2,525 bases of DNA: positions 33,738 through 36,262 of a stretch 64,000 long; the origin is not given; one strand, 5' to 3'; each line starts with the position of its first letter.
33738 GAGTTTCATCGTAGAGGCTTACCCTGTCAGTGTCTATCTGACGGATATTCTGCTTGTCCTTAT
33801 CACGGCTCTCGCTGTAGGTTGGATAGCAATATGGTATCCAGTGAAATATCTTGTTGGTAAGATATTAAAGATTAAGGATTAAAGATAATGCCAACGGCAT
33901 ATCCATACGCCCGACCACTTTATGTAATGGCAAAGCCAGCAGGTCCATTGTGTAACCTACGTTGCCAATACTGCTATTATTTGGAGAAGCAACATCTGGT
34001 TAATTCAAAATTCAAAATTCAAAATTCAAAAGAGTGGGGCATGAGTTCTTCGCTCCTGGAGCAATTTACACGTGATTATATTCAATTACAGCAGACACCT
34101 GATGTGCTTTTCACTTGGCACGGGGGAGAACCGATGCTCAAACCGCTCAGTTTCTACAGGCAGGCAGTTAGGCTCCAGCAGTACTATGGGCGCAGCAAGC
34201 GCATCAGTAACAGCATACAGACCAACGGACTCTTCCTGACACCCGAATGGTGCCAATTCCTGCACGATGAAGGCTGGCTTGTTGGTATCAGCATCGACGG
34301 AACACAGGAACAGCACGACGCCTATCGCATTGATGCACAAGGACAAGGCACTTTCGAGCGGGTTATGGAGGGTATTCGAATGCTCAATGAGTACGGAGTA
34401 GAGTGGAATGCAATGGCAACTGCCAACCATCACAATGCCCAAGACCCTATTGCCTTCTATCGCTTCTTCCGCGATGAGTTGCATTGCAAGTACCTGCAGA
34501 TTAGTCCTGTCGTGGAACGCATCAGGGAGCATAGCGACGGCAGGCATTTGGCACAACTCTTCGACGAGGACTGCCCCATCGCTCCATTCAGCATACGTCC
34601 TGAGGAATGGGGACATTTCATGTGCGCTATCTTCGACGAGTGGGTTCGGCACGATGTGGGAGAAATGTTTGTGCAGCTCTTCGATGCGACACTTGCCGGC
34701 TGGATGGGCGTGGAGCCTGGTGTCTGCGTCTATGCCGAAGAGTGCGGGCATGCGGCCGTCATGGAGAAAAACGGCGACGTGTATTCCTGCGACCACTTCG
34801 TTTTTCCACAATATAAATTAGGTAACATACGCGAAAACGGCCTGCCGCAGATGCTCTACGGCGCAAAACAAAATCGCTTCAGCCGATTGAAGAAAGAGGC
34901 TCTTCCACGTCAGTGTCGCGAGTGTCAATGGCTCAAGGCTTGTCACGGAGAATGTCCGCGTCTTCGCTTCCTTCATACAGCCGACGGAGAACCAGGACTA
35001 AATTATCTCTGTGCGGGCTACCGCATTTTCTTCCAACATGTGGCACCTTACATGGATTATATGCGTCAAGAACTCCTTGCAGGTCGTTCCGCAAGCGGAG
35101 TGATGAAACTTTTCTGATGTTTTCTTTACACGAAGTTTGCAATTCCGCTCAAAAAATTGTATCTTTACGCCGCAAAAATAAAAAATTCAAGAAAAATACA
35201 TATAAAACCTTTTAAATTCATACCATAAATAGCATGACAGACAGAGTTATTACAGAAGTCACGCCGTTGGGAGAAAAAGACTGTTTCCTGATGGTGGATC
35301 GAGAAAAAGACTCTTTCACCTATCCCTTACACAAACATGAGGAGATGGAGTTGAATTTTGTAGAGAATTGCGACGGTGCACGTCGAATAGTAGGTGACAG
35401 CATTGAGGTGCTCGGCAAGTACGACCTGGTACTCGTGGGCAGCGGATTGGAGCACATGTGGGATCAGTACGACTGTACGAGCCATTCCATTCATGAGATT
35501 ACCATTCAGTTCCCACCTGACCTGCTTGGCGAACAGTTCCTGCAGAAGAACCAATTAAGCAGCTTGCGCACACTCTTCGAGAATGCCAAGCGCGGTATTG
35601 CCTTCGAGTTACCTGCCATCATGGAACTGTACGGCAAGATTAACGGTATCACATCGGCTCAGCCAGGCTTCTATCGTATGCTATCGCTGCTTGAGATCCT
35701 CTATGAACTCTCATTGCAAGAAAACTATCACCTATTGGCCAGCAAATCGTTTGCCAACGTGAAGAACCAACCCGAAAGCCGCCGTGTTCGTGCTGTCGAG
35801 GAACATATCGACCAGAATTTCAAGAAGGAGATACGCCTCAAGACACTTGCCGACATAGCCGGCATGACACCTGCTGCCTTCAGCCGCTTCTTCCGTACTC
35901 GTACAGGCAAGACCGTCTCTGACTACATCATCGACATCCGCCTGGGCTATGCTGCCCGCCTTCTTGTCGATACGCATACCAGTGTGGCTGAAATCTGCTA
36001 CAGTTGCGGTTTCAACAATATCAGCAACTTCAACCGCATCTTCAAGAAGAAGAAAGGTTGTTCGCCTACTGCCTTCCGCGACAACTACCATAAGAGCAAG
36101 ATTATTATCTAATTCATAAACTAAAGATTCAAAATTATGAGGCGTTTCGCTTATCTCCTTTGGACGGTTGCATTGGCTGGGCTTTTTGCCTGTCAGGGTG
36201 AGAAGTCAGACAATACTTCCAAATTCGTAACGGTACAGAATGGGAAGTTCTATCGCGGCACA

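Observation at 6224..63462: A shared vocabulary of AT-rich tandem heptamers seeded at more than 30 sites in a GC-rich window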

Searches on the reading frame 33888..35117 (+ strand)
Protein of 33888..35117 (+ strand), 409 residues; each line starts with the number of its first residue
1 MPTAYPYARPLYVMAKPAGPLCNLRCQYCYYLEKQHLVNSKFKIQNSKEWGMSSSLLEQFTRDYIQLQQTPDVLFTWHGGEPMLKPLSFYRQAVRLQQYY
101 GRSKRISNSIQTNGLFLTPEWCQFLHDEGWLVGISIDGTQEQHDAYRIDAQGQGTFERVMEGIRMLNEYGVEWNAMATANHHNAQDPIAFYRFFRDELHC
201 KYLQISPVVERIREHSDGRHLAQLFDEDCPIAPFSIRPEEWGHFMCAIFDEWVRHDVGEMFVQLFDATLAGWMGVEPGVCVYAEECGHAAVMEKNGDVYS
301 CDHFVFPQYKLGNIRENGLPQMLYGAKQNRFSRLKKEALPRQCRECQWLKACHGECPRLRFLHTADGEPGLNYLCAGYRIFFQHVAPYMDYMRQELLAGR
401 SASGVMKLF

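Call 12: search_protein_families(library=pfam, proteins=[window:33888-35117:+])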
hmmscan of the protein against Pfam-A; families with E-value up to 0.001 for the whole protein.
window:33888-35117:+ (409 aa): 2 families
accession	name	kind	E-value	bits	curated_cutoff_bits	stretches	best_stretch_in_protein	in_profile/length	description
PF04055.27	Radical_SAM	-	2.4e-17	64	29.5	1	20-193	5-165/166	Radical SAM superfamily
PF13186.11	SPASM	-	1.8e-09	38.1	21.5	1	290-347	8-67/67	Iron-sulfur cluster-binding domain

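Call 13: find_related_loci(query=window:33888-35117:+, collection=genome_contigs, flank=10000)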
Query window:33888-35117:+ (409 aa) in genome_contigs; peptide patterns used: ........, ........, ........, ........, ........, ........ (x = any residue, [..] = any of these).
93 stretches matched a pattern; 64 encode a relative of the query (tblastn E <= 1e-3); 63 distinct loci.
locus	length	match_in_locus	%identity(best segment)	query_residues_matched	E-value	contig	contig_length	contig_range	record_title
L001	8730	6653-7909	90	1-409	0e+0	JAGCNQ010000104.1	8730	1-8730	MAG: Bacteroidaceae bacterium isolate RGIG9956 Yak_Reticulum-1__c437286, whole genome shotgun sequence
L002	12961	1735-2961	89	1-409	0e+0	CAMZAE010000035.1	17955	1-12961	MAG TPA_asm: uncultured Prevotellaceae bacterium isolate SRR10912534_bin.99_metaWRAP_v1.3_MAG genome assembly, contig: E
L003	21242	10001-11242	88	1-409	0e+0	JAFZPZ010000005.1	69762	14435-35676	MAG: Bacteroidaceae bacterium isolate RGIG7992 Water_buffalos_Rumen-1__c41938, whole genome shotgun sequence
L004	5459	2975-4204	87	1-409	0e+0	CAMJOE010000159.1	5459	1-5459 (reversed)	MAG: uncultured Prevotellaceae bacterium isolate SRR12081297_bin.90_metaWRAP_v1.3_MAG genome assembly, contig: ERZ122897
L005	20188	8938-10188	86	1-409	0e+0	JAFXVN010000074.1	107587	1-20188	MAG: Bacteroidaceae bacterium isolate RGIG6784 Sheep_Rumen-3__c1436056, whole genome shotgun sequence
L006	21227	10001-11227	86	1-409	0e+0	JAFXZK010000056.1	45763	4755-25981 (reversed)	MAG: Bacteroidaceae bacterium isolate RGIG6885 Sheep_Rumen-5__c722386, whole genome shotgun sequence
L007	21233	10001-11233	87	1-409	0e+0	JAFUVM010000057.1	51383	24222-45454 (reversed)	MAG: Bacteroidaceae bacterium isolate RGIG4863 Roe_deer_Rumen-1__c8674, whole genome shotgun sequence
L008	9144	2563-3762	86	1-407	0e+0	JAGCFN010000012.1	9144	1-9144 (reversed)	MAG: Bacteroidaceae bacterium isolate RGIG9745 Yak_Omasum-4__c38105, whole genome shotgun sequence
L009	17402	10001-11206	86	1-409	0e+0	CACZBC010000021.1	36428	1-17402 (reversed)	MAG: uncultured Bacteroidales bacterium isolate RUG12460 genome assembly, contig: RUG12460_asm_21, whole genome shotgun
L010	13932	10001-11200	87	3-409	0e+0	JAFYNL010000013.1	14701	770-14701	MAG: Bacteroidaceae bacterium isolate RGIG7250 Water_buffalos_Cecum-3__c131376, whole genome shotgun sequence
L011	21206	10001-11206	85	1-409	0e+0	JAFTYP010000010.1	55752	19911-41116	MAG: Bacteroidaceae bacterium isolate RGIG4268 Roe_deer_Colon.Co__c828722, whole genome shotgun sequence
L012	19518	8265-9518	84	1-409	0e+0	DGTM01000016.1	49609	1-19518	MAG TPA_asm: Prevotellaceae bacterium UBA4336 UBA4336_contig_1823, whole genome shotgun sequence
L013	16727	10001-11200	85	1-407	0e+0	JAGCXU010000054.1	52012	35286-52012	MAG: Bacteroidaceae bacterium isolate RGIG10220 Yak_Rumen-5__c503197, whole genome shotgun sequence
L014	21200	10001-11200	85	1-407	0e+0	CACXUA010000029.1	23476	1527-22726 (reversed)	MAG: uncultured Bacteroidales bacterium isolate RUG11599 genome assembly, contig: RUG11599_asm_29, whole genome shotgun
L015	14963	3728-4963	84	1-409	0e+0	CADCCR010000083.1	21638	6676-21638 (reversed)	MAG: uncultured Bacteroidales bacterium isolate RUG14526 genome assembly, contig: RUG14526_asm_83, whole genome shotgun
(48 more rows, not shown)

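Call 74: find_related_loci(query=window:33888-35117:+, collection=metagenome_contigs, flank=4000)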
Query window:33888-35117:+ (409 aa) in metagenome_contigs; peptide patterns used: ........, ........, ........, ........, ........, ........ (x = any residue, [..] = any of these).
129 stretches matched a pattern; 68 encode a relative of the query (tblastn E <= 1e-3); 68 distinct loci.
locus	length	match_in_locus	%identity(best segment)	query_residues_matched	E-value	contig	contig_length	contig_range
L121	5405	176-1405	90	1-409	0e+0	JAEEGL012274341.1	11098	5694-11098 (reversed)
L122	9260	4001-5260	87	1-409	0e+0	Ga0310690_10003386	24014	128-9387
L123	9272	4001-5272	86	1-409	0e+0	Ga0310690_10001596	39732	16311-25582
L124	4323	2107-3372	87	1-409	0e+0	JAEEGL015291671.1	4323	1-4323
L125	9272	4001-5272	86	1-409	0e+0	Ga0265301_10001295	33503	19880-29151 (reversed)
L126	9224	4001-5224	87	1-407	0e+0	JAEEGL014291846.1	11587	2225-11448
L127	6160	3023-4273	86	1-409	0e+0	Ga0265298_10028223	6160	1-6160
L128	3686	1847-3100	85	1-409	0e+0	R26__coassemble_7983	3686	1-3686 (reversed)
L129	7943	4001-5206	86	1-409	0e+0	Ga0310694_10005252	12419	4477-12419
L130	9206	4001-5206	86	1-409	0e+0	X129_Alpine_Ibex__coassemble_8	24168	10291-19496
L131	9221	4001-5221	86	3-409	0e+0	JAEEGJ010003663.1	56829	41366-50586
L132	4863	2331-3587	85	1-408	0e+0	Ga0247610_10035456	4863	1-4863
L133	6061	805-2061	85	1-408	0e+0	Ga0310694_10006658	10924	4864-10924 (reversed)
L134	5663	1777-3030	85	1-409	0e+0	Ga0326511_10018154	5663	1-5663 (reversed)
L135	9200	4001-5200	84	1-407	0e+0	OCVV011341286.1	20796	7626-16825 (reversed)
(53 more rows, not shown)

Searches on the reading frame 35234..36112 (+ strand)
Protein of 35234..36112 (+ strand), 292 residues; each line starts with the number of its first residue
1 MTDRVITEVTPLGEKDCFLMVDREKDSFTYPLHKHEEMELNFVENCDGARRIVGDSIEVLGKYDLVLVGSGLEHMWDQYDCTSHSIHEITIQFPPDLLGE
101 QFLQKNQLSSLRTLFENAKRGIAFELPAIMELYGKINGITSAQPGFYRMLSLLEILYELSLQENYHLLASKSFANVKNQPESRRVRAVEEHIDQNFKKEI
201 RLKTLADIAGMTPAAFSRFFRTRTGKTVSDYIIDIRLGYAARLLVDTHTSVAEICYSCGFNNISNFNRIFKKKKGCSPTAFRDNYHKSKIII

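Call 12: search_protein_families(library=pfam, proteins=[window:35234-36112:+])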
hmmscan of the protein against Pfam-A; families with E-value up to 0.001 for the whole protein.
window:35234-36112:+ (292 aa): 2 families
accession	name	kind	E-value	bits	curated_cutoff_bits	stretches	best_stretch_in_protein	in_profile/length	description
PF12833.13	HTH_18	-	1.1e-23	83.7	33.6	1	205-283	1-79/80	Helix-turn-helix domain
PF00165.29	HTH_AraC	-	1.7e-15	57.1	26.6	2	249-282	9-41/42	Bacterial regulatory helix-turn-helix proteins, AraC family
